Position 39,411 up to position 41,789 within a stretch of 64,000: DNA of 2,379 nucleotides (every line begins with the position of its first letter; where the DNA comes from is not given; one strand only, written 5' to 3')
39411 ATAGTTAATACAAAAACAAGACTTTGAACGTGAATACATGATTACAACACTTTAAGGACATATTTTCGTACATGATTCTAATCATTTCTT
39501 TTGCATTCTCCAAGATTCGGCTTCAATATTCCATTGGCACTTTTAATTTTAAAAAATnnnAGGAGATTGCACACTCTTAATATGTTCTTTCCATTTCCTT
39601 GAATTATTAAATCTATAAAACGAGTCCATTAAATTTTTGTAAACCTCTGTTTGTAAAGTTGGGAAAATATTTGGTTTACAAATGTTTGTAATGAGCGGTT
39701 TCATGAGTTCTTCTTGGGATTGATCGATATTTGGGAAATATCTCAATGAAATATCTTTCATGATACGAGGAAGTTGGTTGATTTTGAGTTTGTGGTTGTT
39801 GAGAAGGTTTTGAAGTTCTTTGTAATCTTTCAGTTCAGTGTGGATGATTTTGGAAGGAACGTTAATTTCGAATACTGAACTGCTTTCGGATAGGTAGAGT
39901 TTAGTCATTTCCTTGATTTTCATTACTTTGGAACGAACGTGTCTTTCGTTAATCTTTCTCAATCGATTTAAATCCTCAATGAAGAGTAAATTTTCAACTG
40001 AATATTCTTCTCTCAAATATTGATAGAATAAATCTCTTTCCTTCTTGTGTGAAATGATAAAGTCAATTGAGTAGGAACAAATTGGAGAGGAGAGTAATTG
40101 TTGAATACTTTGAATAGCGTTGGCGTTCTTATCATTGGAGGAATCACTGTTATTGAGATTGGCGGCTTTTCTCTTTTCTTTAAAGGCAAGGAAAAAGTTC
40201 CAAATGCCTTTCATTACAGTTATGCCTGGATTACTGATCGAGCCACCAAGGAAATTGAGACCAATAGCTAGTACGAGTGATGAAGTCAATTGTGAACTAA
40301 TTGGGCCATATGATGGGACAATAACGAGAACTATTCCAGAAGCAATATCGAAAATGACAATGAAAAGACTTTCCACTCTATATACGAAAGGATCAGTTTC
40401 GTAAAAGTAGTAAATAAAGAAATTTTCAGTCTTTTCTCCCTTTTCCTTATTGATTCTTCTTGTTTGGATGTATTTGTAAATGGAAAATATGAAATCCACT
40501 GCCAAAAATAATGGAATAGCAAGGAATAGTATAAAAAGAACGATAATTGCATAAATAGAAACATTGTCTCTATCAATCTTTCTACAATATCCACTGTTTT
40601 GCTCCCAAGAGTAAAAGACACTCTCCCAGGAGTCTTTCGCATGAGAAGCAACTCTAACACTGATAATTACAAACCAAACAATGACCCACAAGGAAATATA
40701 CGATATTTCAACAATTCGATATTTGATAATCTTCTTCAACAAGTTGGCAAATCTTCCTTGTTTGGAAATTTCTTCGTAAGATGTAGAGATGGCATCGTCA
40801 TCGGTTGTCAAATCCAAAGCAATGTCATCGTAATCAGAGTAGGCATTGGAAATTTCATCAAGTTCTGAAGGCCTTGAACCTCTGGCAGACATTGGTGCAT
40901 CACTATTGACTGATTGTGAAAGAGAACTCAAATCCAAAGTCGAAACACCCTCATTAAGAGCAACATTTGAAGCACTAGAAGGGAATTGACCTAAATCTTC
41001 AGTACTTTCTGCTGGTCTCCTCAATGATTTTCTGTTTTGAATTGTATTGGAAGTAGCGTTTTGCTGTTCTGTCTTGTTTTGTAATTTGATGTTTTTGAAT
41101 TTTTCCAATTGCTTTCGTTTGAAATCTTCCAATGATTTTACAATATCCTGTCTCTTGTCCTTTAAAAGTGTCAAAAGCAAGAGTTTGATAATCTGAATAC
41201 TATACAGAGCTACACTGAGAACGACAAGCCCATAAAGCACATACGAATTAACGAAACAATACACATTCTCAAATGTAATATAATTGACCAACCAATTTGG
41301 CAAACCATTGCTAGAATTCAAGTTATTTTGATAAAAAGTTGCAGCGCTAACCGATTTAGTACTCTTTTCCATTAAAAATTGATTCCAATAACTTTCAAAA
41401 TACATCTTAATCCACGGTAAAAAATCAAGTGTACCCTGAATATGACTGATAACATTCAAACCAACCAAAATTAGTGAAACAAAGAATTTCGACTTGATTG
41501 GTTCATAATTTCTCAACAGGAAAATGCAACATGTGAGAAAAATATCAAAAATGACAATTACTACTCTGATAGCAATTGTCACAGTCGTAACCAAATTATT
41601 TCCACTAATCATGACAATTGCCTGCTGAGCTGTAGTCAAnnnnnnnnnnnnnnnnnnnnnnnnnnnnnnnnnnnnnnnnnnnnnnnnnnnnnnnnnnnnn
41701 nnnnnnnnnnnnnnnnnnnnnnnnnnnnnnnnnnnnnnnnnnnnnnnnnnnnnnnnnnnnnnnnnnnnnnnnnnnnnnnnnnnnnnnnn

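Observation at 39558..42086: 7TM receptor-like protein with a C-terminal RGS domain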

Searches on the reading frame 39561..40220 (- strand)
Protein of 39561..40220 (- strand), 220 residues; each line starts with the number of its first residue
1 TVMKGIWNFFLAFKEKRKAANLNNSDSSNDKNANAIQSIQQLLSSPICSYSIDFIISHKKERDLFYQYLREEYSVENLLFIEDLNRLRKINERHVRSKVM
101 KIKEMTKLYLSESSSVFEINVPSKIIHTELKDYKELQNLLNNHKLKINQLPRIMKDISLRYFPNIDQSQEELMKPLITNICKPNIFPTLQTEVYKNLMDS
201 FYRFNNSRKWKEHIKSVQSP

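Call 19: search_solved_structures(query=window:39561-40220:-, max_evalue=1, show_alignments=2)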
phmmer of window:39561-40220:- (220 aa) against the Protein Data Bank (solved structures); distinct sequences matched with E-value up to 1: 16.
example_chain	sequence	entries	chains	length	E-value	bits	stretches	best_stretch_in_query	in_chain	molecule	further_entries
6am3_X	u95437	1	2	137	5e-05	26.5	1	50-104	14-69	Regulator of G-protein signaling 17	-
1zv4_X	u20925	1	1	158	5.1e-05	26.5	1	49-104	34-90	Regulator of G-protein signaling 17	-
1fqi_A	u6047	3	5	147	0.0043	20.2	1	49-137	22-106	REGULATOR OF G-PROTEIN SIGNALING 9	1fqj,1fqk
2ihb_B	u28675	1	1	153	0.0081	19.3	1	19-124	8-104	Regulator of G-protein signalling 10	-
4igu_A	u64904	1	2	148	0.018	18.2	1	51-95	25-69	CG5036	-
2i59_A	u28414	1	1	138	0.057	16.5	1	39-124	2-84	Regulator of G-protein signaling 10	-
2dlv_A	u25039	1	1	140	0.096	15.8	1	51-100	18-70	Regulator of G-protein signaling 18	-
2es0_A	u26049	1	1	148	0.1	15.7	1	49-106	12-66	regulator of G-protein signalling 6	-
2jm5_A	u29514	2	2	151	0.13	15.4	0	51-100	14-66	Regulator of G-protein signaling 18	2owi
2pbi_A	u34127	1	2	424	0.17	15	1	49-134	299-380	Regulator of G-protein signaling 9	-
1cmz_A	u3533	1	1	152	0.19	14.8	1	50-102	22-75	PROTEIN (GAIP (G-ALPHA INTERACTING) PROTEIN)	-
2d9j_A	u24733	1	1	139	0.26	14.4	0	51-111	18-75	Regulator of G-protein signalling 7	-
2dlr_A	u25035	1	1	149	0.27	14.3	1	50-131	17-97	Regulator of G-protein signaling 10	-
2a72_A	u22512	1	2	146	0.27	14.3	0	51-111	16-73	Regulator of G-protein signalling 7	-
5eu0_B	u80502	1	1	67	0.34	14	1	25-80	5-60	antitoxin 1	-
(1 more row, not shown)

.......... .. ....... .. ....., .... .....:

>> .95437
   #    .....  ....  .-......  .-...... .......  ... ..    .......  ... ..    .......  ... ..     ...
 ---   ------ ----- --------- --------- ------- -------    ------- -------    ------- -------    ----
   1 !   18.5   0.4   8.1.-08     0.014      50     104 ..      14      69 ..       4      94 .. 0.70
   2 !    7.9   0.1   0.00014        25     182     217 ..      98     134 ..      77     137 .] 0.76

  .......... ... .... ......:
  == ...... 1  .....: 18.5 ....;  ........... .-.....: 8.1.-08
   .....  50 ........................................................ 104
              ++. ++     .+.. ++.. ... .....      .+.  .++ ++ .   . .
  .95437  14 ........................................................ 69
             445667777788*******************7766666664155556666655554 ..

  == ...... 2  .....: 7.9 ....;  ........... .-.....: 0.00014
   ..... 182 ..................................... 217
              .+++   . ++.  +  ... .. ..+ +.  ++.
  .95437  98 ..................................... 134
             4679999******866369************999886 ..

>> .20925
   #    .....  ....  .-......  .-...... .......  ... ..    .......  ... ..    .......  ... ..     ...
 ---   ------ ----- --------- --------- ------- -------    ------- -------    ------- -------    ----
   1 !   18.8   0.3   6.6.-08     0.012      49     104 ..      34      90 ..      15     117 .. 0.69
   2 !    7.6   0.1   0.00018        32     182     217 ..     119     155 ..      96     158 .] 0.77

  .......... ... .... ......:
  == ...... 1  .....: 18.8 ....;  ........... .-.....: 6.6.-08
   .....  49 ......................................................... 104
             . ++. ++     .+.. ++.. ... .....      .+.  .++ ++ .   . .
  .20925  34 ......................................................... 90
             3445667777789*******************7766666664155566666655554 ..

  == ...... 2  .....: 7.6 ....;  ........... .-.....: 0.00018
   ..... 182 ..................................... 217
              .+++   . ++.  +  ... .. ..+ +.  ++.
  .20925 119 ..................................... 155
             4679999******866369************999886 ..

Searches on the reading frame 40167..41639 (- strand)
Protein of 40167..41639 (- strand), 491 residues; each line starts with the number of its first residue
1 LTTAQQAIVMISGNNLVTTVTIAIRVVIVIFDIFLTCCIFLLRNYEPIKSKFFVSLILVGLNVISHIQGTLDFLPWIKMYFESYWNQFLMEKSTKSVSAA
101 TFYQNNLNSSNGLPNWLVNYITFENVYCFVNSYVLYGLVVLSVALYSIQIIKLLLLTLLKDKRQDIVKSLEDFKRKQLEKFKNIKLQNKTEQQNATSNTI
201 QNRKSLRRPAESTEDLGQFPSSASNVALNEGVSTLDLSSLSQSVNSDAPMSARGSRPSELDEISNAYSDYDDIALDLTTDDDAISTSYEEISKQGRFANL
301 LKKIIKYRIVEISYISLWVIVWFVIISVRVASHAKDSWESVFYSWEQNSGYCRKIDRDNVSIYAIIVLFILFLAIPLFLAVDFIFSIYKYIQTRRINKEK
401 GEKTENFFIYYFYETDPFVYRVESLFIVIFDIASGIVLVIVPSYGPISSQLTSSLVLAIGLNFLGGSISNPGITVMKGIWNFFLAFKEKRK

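Call 34: search_protein_representatives(alignment_id=A1)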
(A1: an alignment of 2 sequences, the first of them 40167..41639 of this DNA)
Query: 2 sequences, 516 profile positions. Proteins with E-value up to 0.001 (for the whole library): 5; up to 1e-10: 5; up to 1e-30: 3. The best 5 are listed.
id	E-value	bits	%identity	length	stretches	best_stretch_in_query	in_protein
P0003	1.2e-99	351.0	-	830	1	3-507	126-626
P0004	4.8e-74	266.5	-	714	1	14-505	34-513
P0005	3.5e-56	207.5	-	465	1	260-512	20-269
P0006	9.5e-27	110.4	-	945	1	77-505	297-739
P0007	4.9e-24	101.5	-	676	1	10-509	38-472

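Call 36: list_cluster_members(proteins=[P0003, P0004, P0005, P0006, P0007])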
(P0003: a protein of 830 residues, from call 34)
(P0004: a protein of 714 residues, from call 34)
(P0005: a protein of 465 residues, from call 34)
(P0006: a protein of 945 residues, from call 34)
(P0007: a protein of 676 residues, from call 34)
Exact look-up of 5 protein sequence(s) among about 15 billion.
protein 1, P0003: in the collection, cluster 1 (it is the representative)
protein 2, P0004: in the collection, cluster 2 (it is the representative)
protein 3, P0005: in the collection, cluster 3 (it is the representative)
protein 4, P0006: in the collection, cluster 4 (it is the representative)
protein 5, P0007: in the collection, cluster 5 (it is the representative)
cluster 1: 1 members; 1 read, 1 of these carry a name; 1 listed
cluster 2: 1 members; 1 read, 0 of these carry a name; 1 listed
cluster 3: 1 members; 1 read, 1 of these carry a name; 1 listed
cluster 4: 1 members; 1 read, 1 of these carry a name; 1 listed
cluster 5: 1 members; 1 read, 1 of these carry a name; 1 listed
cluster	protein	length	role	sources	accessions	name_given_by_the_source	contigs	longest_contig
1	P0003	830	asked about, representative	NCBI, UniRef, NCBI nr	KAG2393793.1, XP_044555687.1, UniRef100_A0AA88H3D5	hypothetical protein C9374_003557 [Naegleria lovaniensis] | RGS domain-containing protein n=1 Tax=Naegleria lovaniensis TaxID=51637 ... | uncharacterized protein C9374_003557 [Naegleria lovaniensis]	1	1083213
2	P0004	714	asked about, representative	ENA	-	-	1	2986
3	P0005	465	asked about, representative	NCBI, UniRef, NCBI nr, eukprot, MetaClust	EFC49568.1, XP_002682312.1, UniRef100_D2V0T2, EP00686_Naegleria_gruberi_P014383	predicted protein [Naegleria gruberi] | Predicted protein n=1 Tax=Naegleria gruberi TaxID=5762 RepID=D2V0T2_NAEGR | uncharacterized protein NAEGRDRAFT_62406 [Naegleria gruberi]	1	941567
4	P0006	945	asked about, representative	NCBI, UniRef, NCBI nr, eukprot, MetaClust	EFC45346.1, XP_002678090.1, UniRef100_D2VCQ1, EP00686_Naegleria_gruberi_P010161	predicted protein [Naegleria gruberi] | Predicted protein n=1 Tax=Naegleria gruberi TaxID=5762 RepID=D2VCQ1_NAEGR | uncharacterized protein NAEGRDRAFT_57811 [Naegleria gruberi]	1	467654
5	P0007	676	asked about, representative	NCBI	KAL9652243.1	hypothetical protein ABK040_011903 [Willaertia magna]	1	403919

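Call 79: find_encoding_contigs(protein=P0005, flank=4000, max_places=2)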
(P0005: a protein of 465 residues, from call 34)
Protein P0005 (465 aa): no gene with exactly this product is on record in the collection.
